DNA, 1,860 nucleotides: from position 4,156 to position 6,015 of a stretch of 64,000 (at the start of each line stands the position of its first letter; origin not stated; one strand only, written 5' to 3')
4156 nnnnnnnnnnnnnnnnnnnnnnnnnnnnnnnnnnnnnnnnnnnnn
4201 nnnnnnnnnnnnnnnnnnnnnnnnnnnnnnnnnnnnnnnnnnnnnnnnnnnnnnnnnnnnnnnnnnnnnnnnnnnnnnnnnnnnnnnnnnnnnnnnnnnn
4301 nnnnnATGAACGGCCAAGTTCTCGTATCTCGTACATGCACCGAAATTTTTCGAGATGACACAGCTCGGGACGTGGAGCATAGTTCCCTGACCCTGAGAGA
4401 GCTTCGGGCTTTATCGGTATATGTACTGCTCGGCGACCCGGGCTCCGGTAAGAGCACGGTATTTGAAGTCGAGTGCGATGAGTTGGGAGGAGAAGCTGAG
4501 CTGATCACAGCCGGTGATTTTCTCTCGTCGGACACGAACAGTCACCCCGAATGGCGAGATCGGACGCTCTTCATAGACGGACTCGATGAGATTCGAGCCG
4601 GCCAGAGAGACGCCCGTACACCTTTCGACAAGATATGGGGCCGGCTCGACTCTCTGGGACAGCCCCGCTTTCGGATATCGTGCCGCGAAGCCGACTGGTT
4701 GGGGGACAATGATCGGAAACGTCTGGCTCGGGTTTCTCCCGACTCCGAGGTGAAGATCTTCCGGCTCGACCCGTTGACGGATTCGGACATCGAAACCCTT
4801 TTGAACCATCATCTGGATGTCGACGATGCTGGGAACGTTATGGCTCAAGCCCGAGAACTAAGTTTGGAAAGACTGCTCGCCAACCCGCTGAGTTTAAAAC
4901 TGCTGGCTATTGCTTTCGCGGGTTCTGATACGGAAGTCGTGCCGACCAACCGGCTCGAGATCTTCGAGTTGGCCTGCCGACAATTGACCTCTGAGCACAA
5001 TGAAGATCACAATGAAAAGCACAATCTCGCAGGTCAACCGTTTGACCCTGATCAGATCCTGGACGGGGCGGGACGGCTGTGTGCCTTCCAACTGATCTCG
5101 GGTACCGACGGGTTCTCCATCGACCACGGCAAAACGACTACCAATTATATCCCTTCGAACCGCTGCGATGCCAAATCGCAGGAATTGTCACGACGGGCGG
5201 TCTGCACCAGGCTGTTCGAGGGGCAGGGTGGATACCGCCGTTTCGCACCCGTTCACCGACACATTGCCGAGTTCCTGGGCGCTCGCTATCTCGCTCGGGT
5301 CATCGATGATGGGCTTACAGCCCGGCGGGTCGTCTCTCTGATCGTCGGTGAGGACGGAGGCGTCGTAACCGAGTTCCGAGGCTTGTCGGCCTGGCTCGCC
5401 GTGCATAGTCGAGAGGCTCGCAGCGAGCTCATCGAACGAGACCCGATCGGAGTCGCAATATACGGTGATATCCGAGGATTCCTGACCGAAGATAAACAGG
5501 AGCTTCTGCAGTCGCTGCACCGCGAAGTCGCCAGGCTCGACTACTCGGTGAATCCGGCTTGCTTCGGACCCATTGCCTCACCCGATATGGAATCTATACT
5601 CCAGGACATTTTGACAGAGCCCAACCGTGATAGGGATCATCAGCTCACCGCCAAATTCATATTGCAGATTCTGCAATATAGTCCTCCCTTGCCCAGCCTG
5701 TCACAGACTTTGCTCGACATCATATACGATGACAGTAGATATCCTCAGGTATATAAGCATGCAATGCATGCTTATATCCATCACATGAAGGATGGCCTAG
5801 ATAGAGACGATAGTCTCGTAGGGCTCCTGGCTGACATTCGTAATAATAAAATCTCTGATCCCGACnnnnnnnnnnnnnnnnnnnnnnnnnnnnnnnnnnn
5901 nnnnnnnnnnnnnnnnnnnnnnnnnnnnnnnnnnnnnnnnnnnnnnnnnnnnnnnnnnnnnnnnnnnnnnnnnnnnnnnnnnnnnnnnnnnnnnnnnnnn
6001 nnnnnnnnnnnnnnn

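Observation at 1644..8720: About 7 kb wedged into the normally contiguous rpsJ-rplC junction of the S10 operon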

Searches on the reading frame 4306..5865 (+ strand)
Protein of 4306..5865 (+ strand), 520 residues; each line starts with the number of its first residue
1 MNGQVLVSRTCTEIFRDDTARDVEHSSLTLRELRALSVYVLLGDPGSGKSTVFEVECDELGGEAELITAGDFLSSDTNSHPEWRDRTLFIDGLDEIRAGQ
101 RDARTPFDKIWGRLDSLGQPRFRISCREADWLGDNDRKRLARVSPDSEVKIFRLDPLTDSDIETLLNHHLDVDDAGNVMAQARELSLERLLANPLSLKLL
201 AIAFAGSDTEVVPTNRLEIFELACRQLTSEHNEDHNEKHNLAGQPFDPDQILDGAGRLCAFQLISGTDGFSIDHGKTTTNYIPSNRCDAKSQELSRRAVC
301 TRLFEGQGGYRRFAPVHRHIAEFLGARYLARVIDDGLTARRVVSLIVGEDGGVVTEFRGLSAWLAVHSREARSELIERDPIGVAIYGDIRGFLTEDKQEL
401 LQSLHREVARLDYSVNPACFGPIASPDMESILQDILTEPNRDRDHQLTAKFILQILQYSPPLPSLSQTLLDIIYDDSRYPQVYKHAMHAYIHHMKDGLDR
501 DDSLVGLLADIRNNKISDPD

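Call 76: predict_structure(alignment_id=A4)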
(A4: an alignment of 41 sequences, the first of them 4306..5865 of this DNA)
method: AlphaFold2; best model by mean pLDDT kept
length: 520 residues; sequences in the alignment: 41
mean_pLDDT: 75.7   pTM: 0.78
mean pLDDT of the five models: 75.7, 75.5, 73.5, 71.9, 61.8
residues with pLDDT >= 90: 123; 70-90: 228; 50-70: 121; < 50: 48
segments of 3 or more residues with pLDDT < 50: 1-3, 18-22, 36-38, 42-51, 93-105, 126-133, 412-414
pLDDT, mean of each block of 10 residues (from residue 1): 59 60 62 57 42 60 66 72 68 43 48 68 47 52 60 77 84 84 81 79 70 86 88 54 71 92 81 63 63 82 76 82 95 96 87 81 95 94 85 94 81 64 91 92 89 90 90 89 90 81 90 83
secondary structure, 60 per line:
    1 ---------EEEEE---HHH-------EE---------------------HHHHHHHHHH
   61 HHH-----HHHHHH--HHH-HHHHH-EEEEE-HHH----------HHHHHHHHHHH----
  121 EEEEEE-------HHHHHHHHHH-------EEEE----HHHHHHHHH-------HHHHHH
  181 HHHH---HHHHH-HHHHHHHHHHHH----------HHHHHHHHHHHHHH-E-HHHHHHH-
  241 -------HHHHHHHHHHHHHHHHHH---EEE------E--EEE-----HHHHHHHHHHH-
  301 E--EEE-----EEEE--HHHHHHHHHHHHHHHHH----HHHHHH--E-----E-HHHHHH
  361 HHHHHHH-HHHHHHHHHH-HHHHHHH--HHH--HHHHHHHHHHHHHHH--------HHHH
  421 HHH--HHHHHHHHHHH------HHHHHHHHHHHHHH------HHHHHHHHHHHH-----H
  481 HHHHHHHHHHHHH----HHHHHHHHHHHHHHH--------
elements in order: E10-14 H51-63 H69-74 H81-85 E87-91 H106-116 E121-126 H134-143 E151-154 H159-167 H175-184 H188-192 H194-205 H216-229 H233-239 H248-265 E269-271 E281-283 H289-299 E304-306 E312-315 H318-334 H339-344 H355-367 H369-378 H380-386 H394-408 H417-423 H426-436 H443-456 H463-474 H480-493 H498-512

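Call 79: fold_search(model_id=the predicted structure, library=pdb)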
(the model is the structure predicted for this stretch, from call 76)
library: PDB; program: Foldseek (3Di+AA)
matches with E <= 10: 680; with E <= 0.001: 22
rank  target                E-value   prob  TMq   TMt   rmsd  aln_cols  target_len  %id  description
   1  4kxf_K                3.2e-08  1.00  0.45  0.28  10.6       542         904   13  Crystal structure of NLRC4 reveals its autoinhibition mechanism (released 2013-07-24)
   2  5irm_A                4.6e-08  1.00  0.47  0.34  10.5       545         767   14  Crystal structure of rabbit NOD2 in an ADP-bound state (Crystal form2) (released 2016-06-29)
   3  4kxf_B                8.5e-08  1.00  0.43  0.27  10.6       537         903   12  Crystal structure of NLRC4 reveals its autoinhibition mechanism (released 2013-07-24)
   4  4kxf_N                8.9e-08  1.00  0.45  0.28  10.9       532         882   13  Crystal structure of NLRC4 reveals its autoinhibition mechanism (released 2013-07-24)
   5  4kxf_H                1.3e-07  1.00  0.45  0.29  10.5       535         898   12  Crystal structure of NLRC4 reveals its autoinhibition mechanism (released 2013-07-24)
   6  4kxf_D                1.7e-07  1.00  0.43  0.27  11.3       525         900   13  Crystal structure of NLRC4 reveals its autoinhibition mechanism (released 2013-07-24)
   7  4kxf_L                2.4e-07  1.00  0.44  0.28  10.4       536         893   13  Crystal structure of NLRC4 reveals its autoinhibition mechanism (released 2013-07-24)
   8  4kxf_P                2.6e-07  1.00  0.44  0.29  10.3       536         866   13  Crystal structure of NLRC4 reveals its autoinhibition mechanism (released 2013-07-24)
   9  8fw2_A                3.6e-07  1.00  0.28  0.18  19.3       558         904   13  Cryo-EM structure of full-length human NLRC4 inflammasome with C11 symmetry (released 2024-01-03)
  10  4kxf_F                4.5e-07  1.00  0.45  0.29  10.8       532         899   14  Crystal structure of NLRC4 reveals its autoinhibition mechanism (released 2013-07-24)
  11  8fvu_B                2.0e-06  1.00  0.30  0.20  17.6       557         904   12  Cryo-EM structure of human Needle/NAIP/NLRC4 (R288A) (released 2024-01-03)
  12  8swk_A                3.5e-06  1.00  0.46  0.32   9.4       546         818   12  Cryo-EM structure of NLRP3 closed hexamer (released 2024-02-14)
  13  6b5b_B                1.0e-05  1.00  0.31  0.20  18.9       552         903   14  Cryo-EM structure of the NAIP5-NLRC4-flagellin inflammasome (released 2017-11-15)
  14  7zgu_A                1.8e-05  1.00  0.46  0.32  10.3       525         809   12  Human NLRP3-deltaPYD hexamer (released 2022-05-18)
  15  8sxn_C                1.9e-05  1.00  0.45  0.31   9.4       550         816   12  Structure of NLRP3 and NEK7 complex (released 2024-02-14)
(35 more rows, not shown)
